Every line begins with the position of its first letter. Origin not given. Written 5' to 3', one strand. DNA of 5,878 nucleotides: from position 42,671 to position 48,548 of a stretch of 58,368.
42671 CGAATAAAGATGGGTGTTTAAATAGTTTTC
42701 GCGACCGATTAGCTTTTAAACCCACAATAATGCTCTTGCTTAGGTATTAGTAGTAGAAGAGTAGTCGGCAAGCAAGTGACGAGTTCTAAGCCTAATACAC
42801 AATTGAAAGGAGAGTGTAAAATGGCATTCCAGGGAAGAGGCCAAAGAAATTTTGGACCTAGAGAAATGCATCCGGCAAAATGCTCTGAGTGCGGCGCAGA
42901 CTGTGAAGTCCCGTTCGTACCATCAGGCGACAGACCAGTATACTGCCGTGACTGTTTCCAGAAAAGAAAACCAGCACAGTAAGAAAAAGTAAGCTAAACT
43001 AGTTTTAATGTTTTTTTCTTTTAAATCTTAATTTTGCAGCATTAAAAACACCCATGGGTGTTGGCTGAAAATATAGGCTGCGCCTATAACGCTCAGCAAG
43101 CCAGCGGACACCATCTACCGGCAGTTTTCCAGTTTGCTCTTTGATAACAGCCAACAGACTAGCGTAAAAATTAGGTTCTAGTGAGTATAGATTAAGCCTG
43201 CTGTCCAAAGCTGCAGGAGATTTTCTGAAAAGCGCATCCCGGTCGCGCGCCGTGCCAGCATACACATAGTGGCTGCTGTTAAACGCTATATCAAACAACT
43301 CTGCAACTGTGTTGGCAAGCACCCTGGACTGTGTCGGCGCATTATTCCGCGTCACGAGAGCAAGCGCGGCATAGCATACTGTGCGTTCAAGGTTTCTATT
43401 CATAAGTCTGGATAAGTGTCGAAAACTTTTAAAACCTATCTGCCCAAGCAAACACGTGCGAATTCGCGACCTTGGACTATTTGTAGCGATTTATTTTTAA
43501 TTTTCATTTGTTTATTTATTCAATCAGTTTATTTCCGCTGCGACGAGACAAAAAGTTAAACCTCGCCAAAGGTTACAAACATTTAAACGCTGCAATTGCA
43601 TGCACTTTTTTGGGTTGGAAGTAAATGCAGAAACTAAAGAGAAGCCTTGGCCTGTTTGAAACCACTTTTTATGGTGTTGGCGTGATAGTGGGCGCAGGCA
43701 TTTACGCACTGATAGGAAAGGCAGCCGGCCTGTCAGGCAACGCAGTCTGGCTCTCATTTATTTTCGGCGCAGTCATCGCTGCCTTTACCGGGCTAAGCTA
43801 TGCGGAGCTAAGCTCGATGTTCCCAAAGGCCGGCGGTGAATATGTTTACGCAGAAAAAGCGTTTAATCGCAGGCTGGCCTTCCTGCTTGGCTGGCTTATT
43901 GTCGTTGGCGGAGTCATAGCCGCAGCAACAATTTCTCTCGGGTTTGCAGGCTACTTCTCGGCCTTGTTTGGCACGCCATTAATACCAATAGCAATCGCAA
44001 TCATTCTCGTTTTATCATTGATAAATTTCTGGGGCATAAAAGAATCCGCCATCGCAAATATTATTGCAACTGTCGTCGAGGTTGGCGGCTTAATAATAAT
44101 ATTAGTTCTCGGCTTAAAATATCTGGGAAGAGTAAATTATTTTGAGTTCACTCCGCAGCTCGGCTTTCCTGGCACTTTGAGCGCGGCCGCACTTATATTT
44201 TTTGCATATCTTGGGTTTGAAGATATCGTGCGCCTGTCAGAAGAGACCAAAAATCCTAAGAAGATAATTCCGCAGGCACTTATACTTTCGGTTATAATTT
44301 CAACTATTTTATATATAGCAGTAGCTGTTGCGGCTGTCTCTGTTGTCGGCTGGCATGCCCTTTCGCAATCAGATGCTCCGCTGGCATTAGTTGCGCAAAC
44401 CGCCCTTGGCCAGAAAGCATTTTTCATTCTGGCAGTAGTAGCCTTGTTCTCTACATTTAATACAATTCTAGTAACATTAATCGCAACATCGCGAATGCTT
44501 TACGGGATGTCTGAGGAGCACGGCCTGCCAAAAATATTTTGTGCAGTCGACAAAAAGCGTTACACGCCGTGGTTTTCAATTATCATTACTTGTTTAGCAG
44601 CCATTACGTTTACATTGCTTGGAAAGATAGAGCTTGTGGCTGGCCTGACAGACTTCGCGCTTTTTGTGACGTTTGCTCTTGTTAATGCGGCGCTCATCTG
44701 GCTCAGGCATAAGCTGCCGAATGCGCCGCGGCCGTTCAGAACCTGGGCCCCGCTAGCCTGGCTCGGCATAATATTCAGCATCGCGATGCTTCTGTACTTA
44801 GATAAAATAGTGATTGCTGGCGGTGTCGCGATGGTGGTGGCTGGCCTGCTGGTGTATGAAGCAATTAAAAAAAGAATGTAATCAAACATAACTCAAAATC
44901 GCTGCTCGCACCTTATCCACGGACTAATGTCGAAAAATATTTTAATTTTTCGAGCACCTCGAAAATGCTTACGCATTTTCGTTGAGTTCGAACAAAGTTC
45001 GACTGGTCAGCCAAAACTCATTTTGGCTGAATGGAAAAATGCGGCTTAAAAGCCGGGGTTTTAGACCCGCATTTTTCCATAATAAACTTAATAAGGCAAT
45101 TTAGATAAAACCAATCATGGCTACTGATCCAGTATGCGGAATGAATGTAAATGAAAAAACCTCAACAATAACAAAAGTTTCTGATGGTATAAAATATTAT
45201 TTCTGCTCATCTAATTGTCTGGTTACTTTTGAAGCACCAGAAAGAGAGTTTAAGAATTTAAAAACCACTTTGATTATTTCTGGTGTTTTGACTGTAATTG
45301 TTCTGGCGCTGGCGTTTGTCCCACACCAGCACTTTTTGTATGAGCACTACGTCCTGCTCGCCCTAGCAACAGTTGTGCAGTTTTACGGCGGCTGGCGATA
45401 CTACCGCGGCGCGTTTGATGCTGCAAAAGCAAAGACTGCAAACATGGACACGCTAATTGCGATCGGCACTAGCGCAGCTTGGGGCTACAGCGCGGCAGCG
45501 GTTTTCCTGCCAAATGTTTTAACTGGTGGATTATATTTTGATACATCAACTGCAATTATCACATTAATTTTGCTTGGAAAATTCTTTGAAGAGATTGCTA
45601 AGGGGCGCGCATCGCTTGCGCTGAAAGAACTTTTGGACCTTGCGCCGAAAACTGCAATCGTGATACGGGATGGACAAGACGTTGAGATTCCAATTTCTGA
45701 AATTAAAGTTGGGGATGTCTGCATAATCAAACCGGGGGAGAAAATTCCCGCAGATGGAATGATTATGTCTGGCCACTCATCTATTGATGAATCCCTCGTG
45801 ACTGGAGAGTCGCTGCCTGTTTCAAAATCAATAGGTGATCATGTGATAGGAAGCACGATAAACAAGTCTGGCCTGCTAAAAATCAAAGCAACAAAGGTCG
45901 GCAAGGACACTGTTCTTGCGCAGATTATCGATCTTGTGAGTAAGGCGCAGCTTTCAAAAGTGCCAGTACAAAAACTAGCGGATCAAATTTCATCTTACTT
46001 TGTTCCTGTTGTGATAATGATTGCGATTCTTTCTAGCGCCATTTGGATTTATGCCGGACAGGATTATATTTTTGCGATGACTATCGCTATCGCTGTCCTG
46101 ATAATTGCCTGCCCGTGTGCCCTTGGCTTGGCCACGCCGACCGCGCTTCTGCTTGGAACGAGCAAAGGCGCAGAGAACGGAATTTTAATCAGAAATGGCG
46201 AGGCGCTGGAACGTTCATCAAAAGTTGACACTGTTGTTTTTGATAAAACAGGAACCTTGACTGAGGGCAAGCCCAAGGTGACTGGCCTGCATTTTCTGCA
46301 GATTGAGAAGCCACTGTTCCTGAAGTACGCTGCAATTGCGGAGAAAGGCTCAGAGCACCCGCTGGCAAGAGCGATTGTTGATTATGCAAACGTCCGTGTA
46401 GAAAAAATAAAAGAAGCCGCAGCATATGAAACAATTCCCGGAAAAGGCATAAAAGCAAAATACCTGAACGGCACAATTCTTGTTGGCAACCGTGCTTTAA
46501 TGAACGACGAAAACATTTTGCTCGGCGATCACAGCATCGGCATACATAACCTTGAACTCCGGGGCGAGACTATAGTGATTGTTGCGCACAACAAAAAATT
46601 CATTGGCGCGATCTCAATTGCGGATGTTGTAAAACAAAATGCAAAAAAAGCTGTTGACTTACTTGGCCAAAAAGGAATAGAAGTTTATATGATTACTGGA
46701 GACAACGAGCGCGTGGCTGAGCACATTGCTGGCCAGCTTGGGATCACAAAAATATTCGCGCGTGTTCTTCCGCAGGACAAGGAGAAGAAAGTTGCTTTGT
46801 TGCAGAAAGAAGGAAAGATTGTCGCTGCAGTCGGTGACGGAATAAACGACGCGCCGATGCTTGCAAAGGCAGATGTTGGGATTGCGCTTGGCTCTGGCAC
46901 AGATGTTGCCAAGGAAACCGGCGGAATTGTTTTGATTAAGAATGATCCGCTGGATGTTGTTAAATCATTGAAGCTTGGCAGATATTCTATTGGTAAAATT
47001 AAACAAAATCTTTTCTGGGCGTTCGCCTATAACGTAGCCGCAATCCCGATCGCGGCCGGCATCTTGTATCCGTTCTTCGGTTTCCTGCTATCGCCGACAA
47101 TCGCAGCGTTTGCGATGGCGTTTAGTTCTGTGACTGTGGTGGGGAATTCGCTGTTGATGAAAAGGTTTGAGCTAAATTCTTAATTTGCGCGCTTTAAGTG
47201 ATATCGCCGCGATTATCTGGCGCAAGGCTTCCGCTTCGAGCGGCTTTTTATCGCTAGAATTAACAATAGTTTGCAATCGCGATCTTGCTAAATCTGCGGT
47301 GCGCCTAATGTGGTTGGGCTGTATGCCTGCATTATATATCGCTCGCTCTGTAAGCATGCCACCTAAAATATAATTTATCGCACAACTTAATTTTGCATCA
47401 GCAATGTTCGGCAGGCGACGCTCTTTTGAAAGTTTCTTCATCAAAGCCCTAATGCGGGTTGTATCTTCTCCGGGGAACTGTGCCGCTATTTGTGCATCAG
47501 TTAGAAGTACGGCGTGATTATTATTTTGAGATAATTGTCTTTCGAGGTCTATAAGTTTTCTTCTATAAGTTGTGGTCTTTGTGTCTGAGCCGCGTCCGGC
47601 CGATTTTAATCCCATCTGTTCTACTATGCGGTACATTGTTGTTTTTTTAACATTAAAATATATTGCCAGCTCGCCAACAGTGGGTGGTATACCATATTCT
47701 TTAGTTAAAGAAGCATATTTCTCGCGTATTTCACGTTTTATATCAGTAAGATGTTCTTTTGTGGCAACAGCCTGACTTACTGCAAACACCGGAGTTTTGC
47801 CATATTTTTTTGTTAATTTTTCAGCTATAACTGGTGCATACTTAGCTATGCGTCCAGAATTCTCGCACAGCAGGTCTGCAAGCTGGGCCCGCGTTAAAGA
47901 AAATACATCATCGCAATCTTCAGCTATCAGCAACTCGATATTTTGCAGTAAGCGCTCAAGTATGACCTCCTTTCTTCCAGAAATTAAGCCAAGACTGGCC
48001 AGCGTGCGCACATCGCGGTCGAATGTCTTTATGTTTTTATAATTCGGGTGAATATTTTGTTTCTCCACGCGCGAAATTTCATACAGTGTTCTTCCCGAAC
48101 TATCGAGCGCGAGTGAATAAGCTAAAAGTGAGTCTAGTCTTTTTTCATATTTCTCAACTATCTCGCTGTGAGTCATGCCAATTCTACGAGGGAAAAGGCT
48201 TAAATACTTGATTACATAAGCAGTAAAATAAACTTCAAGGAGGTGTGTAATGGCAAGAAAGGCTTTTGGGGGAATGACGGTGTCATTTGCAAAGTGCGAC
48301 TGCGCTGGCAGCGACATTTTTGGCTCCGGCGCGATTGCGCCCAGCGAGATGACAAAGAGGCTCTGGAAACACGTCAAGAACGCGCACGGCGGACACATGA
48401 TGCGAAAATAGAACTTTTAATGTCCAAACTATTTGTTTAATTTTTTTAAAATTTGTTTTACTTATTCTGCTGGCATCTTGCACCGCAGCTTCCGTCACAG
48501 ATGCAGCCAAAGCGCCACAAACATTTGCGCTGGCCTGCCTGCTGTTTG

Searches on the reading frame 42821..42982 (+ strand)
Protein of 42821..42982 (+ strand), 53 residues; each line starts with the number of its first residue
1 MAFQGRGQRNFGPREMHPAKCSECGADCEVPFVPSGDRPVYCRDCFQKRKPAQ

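Call 60: search_protein_families(library=pfam, proteins=[window:42821-42982:+], max_evalue=0.01)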
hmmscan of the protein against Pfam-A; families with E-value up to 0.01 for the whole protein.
window:42821-42982:+ (53 aa): 1 family
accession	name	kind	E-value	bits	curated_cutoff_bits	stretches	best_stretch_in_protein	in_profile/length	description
PF23477.1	zf_Tbcl_2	-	5.8e-20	71.1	27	1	14-50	1-37/37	Probable treble clef zinc finger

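Call 85: find_encoding_contigs(protein=window:42821-42982:+, flank=10000, max_places=6)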
Protein window:42821-42982:+ (53 aa): no gene with exactly this product is on record in the collection.

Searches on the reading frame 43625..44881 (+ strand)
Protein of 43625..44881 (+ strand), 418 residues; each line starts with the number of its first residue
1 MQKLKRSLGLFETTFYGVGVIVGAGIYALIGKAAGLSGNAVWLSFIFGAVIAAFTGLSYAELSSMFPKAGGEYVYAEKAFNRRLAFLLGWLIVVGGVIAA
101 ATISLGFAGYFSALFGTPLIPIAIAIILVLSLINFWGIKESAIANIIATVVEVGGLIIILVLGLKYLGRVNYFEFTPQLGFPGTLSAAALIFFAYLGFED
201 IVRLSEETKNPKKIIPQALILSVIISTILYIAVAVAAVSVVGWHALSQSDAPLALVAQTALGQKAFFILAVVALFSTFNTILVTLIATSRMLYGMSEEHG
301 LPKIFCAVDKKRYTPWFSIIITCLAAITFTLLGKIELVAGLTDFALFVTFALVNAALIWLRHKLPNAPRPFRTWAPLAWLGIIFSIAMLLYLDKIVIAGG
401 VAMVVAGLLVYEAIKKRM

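Call 60: search_protein_families(library=pfam, proteins=[window:43625-44881:+], max_evalue=0.01)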
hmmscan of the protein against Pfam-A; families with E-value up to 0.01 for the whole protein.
window:43625-44881:+ (418 aa): 3 families
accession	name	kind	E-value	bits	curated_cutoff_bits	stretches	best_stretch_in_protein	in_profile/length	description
PF13520.12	AA_permease_2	-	1.1e-58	199.6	27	1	8-390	1-402/427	Amino acid permease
PF00324.27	AA_permease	-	1.9e-38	132.8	24.6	1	15-396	4-417/470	Amino acid permease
PF03845.19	Spore_permease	-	3.2e-08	33.2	23.4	1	12-290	6-287/321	Spore germination protein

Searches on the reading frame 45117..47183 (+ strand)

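Call 60: search_protein_families(library=pfam, proteins=[window:45117-47183:+], max_evalue=0.01)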
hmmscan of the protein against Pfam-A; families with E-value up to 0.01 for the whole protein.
window:45117-47183:+ (688 aa): 5 families
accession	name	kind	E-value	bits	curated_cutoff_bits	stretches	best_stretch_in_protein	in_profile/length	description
PF00122.25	E1-E2_ATPase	-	7.1e-60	202.1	28.1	1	175-353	2-180/181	E1-E2 ATPase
PF00702.32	Hydrolase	-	1.3e-33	117.4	26.4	1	370-586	1-191/191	haloacid dehalogenase-like hydrolase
PF04945.19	YHS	-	1.3e-10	41.5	30.3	1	3-48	2-46/47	YHS domain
PF08282.18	Hydrolase_3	-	6.8e-07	29.7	20.9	1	564-610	201-247/255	haloacid dehalogenase-like hydrolase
PF12710.13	HAD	-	0.00015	22.7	27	1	505-582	86-188/189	haloacid dehalogenase-like hydrolase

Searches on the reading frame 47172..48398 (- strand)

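Call 60: search_protein_families(library=pfam, proteins=[window:47172-48398:-], max_evalue=0.01)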
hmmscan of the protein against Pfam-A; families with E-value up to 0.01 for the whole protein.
window:47172-48398:- (408 aa): 0 families

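Call 62: search_protein_families(library=ncbifam, proteins=[window:47172-48398:-], max_evalue=0.01)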
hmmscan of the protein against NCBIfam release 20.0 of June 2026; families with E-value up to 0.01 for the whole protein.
window:47172-48398:- (408 aa): 1 family
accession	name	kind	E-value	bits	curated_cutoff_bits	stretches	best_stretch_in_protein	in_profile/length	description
NF033516.0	transpos_IS3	equivalog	0.00023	20.5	160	1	214-302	129-223/369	IS3 family transposase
